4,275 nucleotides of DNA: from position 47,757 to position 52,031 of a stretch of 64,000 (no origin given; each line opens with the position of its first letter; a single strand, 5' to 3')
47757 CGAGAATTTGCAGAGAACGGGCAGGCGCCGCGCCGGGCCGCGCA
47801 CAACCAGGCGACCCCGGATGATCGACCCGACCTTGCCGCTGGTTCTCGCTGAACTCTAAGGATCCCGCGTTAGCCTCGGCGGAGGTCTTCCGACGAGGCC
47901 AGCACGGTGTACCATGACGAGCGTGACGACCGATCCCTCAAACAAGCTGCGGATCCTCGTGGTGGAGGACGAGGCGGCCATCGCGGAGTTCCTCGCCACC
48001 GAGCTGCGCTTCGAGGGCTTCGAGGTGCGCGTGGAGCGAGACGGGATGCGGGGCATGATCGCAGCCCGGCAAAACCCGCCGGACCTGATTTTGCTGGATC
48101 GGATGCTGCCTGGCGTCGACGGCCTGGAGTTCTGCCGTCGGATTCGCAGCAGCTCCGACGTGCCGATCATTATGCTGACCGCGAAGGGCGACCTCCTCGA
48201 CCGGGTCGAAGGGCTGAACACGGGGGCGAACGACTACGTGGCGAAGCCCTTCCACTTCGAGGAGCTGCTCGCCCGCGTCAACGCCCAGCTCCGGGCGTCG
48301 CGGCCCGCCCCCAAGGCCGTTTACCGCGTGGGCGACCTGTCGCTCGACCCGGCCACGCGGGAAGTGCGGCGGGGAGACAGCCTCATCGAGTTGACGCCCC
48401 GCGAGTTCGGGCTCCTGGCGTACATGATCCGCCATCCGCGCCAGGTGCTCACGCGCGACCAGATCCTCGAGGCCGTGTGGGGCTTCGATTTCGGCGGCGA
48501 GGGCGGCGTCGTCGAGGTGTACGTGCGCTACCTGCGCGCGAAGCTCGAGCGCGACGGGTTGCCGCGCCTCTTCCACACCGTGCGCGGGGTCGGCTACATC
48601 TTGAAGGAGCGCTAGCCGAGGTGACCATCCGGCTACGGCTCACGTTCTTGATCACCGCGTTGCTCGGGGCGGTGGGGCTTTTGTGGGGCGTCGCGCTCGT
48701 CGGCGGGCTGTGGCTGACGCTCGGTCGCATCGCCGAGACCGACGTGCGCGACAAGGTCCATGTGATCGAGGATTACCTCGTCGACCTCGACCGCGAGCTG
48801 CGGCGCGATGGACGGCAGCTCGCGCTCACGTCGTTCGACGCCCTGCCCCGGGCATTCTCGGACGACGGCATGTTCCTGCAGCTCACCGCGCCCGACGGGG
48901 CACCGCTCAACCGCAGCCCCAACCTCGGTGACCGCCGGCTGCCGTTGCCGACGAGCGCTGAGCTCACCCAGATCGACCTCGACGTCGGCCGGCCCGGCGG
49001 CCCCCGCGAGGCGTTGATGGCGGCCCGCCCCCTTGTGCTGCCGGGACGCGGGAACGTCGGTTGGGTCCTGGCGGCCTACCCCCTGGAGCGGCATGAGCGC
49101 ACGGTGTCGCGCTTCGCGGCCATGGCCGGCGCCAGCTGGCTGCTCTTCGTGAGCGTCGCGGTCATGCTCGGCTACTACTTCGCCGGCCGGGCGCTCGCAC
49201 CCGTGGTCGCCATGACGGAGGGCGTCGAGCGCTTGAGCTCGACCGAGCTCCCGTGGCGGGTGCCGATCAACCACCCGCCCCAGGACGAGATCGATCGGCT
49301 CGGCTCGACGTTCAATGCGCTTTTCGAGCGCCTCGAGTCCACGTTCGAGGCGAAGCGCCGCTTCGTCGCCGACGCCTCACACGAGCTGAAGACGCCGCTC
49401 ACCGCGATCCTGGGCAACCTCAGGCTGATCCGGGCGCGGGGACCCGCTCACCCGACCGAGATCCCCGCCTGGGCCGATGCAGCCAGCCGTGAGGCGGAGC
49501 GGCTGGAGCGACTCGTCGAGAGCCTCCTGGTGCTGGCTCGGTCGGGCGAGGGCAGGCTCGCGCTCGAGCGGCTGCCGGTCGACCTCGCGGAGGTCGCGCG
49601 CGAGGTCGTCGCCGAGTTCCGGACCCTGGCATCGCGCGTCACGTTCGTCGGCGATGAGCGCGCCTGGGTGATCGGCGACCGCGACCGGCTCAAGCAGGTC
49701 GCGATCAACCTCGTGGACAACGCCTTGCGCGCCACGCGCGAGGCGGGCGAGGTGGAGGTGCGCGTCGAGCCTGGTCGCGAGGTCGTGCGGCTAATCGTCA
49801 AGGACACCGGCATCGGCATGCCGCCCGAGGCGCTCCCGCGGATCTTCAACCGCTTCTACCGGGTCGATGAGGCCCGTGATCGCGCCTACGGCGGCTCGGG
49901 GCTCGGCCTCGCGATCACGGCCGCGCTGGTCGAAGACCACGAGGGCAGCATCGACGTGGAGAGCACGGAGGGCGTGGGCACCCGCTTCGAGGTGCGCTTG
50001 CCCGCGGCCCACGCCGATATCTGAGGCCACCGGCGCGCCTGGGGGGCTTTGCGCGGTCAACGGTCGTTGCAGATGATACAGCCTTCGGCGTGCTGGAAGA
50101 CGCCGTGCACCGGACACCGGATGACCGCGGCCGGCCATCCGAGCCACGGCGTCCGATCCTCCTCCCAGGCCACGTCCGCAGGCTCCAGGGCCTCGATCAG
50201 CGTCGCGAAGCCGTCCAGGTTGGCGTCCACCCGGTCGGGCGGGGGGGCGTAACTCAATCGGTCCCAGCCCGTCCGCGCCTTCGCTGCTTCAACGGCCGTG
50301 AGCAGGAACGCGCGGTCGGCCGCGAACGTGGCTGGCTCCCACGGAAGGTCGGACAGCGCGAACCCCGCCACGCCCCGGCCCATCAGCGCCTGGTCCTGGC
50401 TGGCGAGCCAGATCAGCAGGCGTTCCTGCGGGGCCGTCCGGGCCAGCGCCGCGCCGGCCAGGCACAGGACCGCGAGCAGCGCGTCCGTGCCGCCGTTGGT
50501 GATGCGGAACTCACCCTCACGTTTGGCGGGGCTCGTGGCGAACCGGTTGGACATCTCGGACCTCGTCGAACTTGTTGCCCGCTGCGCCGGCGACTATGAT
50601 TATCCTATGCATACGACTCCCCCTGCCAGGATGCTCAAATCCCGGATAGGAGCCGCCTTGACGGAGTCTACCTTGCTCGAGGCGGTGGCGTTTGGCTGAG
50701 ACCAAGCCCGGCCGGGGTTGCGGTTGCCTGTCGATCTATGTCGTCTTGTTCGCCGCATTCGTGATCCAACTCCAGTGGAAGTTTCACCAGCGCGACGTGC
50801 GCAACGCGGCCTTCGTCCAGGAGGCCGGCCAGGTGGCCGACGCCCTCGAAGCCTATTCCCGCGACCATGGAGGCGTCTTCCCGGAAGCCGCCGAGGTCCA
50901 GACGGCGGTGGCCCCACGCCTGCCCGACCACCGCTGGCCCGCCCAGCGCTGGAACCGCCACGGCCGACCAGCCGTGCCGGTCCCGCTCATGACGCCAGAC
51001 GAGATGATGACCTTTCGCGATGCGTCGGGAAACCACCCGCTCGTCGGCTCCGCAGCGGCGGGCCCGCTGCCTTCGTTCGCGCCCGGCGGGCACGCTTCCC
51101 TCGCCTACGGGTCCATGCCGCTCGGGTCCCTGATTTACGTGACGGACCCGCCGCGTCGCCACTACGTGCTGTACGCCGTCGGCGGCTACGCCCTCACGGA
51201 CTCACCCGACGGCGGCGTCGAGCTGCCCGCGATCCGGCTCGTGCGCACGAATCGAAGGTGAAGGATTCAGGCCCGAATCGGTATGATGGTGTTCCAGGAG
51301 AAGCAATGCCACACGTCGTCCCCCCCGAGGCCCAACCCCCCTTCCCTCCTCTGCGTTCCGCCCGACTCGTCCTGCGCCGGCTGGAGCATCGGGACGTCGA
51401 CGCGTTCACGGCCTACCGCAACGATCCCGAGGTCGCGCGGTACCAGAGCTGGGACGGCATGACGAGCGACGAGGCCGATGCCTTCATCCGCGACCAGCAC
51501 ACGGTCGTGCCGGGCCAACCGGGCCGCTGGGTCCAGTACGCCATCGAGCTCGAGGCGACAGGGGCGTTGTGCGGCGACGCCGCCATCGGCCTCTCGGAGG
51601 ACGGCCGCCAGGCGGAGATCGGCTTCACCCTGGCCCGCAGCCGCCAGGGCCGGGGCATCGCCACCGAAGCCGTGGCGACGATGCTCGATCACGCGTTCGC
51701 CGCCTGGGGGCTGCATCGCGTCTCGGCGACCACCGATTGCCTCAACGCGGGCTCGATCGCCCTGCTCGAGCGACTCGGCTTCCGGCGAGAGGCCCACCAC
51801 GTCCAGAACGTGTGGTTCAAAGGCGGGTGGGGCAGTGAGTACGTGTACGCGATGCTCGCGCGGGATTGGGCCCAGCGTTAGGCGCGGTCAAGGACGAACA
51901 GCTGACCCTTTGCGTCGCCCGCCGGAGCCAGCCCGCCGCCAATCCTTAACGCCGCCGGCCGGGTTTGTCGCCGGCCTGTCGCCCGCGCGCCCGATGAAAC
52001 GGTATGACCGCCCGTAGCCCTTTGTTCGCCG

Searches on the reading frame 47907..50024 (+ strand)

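Call 71: search_protein_families(library=pfam, proteins=[window:47907-50024:+], max_evalue=0.0001)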
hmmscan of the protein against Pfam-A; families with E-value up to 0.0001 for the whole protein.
window:47907-50024:+ (705 aa): 5 families
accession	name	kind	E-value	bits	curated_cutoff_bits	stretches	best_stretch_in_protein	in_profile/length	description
PF02518.31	HATPase_c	-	2.2e-32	112.2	26.4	1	590-701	1-110/111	Histidine kinase-, DNA gyrase B-, and HSP90-like ATPase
PF00512.31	HisKA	-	3.7e-16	59.3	26.9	1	482-549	1-66/66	His Kinase A (phospho-acceptor) domain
PF00672.30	HAMP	-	9.3e-07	29.5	25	1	425-477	2-52/53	HAMP domain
PF13589.12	HATPase_c_3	-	3.6e-05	24.2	25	1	597-669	5-78/137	Histidine kinase-, DNA gyrase B-, and HSP90-like ATPase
PF13581.12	HATPase_c_2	-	4.7e-05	23.8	27.4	0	594-679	31-113/127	Histidine kinase-like ATPase domain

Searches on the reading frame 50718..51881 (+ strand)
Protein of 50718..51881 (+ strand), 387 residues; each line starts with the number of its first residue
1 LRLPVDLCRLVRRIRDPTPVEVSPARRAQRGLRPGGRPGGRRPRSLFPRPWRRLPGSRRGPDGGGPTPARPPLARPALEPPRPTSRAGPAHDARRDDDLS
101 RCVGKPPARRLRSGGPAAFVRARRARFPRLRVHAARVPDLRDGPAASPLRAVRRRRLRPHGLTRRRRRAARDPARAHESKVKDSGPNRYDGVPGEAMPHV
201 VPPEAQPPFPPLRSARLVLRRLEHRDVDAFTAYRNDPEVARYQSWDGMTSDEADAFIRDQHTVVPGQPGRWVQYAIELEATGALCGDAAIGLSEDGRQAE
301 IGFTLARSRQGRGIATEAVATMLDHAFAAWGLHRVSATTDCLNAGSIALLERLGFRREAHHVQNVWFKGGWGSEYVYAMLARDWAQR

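Call 72: search_protein_families(library=pfam, proteins=[window:50718-51881:+], max_evalue=0.0001)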
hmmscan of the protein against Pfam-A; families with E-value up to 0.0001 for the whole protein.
window:50718-51881:+ (387 aa): 2 families
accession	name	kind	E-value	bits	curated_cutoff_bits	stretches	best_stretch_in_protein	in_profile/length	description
PF13302.13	Acetyltransf_3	-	1.5e-28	100.7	25.4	1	216-356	1-138/138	Acetyltransferase (GNAT) domain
PF00583.31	Acetyltransf_1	-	1e-10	42.3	20.7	1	267-355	32-116/116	Acetyltransferase (GNAT) family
